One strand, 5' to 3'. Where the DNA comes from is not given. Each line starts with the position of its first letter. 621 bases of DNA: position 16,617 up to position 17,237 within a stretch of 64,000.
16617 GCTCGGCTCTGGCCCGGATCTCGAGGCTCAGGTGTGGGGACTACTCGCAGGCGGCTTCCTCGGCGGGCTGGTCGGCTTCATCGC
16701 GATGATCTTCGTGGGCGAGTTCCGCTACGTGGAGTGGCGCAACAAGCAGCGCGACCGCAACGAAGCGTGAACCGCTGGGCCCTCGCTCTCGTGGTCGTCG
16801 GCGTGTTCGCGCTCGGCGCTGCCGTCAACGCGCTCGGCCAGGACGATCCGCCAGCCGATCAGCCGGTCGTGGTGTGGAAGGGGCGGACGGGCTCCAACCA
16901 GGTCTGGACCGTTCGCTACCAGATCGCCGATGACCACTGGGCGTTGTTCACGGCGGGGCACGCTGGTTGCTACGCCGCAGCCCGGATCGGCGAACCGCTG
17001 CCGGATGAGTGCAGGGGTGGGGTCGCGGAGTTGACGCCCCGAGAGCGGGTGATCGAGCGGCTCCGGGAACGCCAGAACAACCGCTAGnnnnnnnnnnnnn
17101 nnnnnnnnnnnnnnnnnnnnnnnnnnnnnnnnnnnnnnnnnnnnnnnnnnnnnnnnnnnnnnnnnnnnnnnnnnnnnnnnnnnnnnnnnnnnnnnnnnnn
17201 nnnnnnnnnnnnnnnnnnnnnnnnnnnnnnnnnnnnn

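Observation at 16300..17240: An AT-rich approximately 93-bp composite palindrome controls a tiny membrane and secreted two-gene operon, with a possible antisense zinc-ribbon gene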

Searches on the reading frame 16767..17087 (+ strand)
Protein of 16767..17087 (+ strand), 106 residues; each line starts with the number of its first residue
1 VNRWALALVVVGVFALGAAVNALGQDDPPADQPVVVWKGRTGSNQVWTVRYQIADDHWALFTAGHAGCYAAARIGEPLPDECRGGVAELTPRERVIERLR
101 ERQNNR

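Call 7: search_protein_families(library=pfam, max_evalue=1, proteins=[window:16767-17087:+])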
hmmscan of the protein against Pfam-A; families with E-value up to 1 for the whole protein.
window:16767-17087:+ (106 aa): 0 families

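Call 8: search_protein_families(library=phrogs, max_evalue=1, proteins=[window:16767-17087:+])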
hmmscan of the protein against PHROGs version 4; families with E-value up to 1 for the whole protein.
window:16767-17087:+ (106 aa): 0 families

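Call 13: find_homologous_proteins(query=window:16767-17087:+, max_evalue=0.01)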
Query window:16767-17087:+ (106 aa): 1 proteins with E <= 0.01 among 25 candidates.
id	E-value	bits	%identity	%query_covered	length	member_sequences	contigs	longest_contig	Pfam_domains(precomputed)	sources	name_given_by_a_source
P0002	1.3e-66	239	100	100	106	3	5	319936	-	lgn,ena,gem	-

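Call 30: search_protein_representatives(protein=window:16767-17087:+)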
Query: 106 residues. Proteins with E-value up to 0.001 (for the whole library): 5; up to 1e-10: 1; up to 1e-30: 1. The best 5 are listed.
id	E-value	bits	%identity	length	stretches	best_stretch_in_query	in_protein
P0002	4.2e-67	239.2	100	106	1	1-106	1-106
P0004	2.5e-10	56.4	39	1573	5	52-89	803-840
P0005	3.4e-05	39.9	36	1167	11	40-80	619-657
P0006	7.2e-05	38.8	40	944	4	52-87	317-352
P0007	8.7e-04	35.3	38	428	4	17-67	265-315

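Call 31: search_protein_families(library=pfam, proteins=[P0004, P0005, P0006, P0007], max_evalue=0.01)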
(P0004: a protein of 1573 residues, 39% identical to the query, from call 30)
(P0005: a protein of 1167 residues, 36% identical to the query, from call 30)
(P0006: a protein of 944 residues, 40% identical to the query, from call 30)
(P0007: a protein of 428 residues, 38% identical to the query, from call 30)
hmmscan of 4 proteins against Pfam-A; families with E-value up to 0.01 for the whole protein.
P0004 (1573 aa): 8 families
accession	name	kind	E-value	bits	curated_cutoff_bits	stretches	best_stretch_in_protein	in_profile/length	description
PF05345.18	He_PIG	-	7.9e-89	292.7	24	12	1349-1429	3-95/96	Putative Ig domain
PF07679.22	I-set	-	7.9e-12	45.5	23.7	0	633-714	8-90/90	Immunoglobulin I-set domain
PF13927.12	Ig_3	-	1.7e-11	44.9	30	0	718-750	2-35/78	Immunoglobulin domain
PF19077.6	Big_13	-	3.1e-07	31.2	27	0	397-441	56-100/102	Bacterial Ig-like domain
PF16403.11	Bact_surface_Ig-like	-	1.1e-06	29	27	0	681-708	38-65/71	Bacterial surface protein, Ig-like domain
PF00801.26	PKD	-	0.00088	19.7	23.5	0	773-798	55-80/80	PKD domain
PF16871.11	DUF5077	-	0.0029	18.2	24.6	0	327-381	44-96/122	Domain of unknown function (DUF5077)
PF17963.7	Big_9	-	0.0046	18.2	23.6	1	352-440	2-89/89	Bacterial Ig domain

P0005 (1167 aa): 3 families
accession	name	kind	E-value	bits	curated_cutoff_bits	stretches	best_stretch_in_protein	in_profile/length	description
PF15179.11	Myc_target_1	-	5.7e-08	33.4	31.1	0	221-278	118-176/193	Myc target protein 1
PF05923.17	APC_r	-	0.0002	21.5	19.9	0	799-808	12-21/24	APC repeat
PF24137.2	DA_N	-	0.001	19.2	27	0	307-350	76-119/219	Diels-Alderase N-terminal domain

P0006 (944 aa): 6 families
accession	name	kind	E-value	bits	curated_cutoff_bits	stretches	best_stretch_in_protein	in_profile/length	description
PF05345.18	He_PIG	-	8.2e-19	68.3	24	4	225-313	2-96/96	Putative Ig domain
PF17963.7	Big_9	-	1.1e-11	45.9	23.6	1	501-583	6-76/89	Bacterial Ig domain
PF17892.7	Cadherin_5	-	1.1e-08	35.2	26.5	1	522-581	29-81/98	Cadherin-like domain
PF17803.7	Cadherin_4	-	4.7e-08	33.9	25.1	1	497-565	12-71/71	Bacterial cadherin-like domain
PF07679.22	I-set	-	0.00067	20.1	23.7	0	231-255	8-32/90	Immunoglobulin I-set domain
PF13927.12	Ig_3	-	0.0035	18.2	30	0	316-346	2-33/78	Immunoglobulin domain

P0007 (428 aa): 3 families
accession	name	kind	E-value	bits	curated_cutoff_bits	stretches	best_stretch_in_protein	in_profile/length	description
PF10588.14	NADH-G_4Fe-4S_3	-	7e-05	22.7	27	0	291-309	19-37/40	NADH-ubiquinone oxidoreductase-G iron-sulfur binding region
PF18843.6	LPD28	-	0.00043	20.3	27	0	82-107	28-53/97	Large polyvalent protein associated domain 28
PF11016.13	DUF2854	-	0.0075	16.6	25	0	237-261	56-80/146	Protein of unknown function (DUF2854)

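Call 54: predict_structure(protein=window:16767-17087:+)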
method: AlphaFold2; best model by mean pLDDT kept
length: 106 residues; sequences in the alignment: 1
mean_pLDDT: 51.7   pTM: 0.23
mean pLDDT of the five models: 51.7, 51.2, 47.3, 47.0, 46.4
residues with pLDDT >= 90: 0; 70-90: 6; 50-70: 42; < 50: 58
segments of 3 or more residues with pLDDT < 50: 24-29, 32-34, 36-40, 44-68, 70-77, 84-89
pLDDT, mean of each block of 10 residues (from residue 1): 65 63 47 47 45 44 47 48 46 57 66
secondary structure, 60 per line:
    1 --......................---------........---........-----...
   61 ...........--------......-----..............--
elements in order: H3-24 E34-41 E45-52 H58-71 H80-85 H91-104
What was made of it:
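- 16767..17087 (+): ORF106: orphan protein with an N-terminal hydrophobic signal or anchor, 2 Cys (68, 82) and a charged helical tail. Its GTG start overlaps the ORF104 stop (GTGA). AF2 pLDDT 51.7 (call 54).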

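Call 55: search_protein_families(library=padloc, max_evalue=1, proteins=[window:16767-17087:+])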
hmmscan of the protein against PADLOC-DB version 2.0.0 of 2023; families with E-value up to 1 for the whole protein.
window:16767-17087:+ (106 aa): 0 families
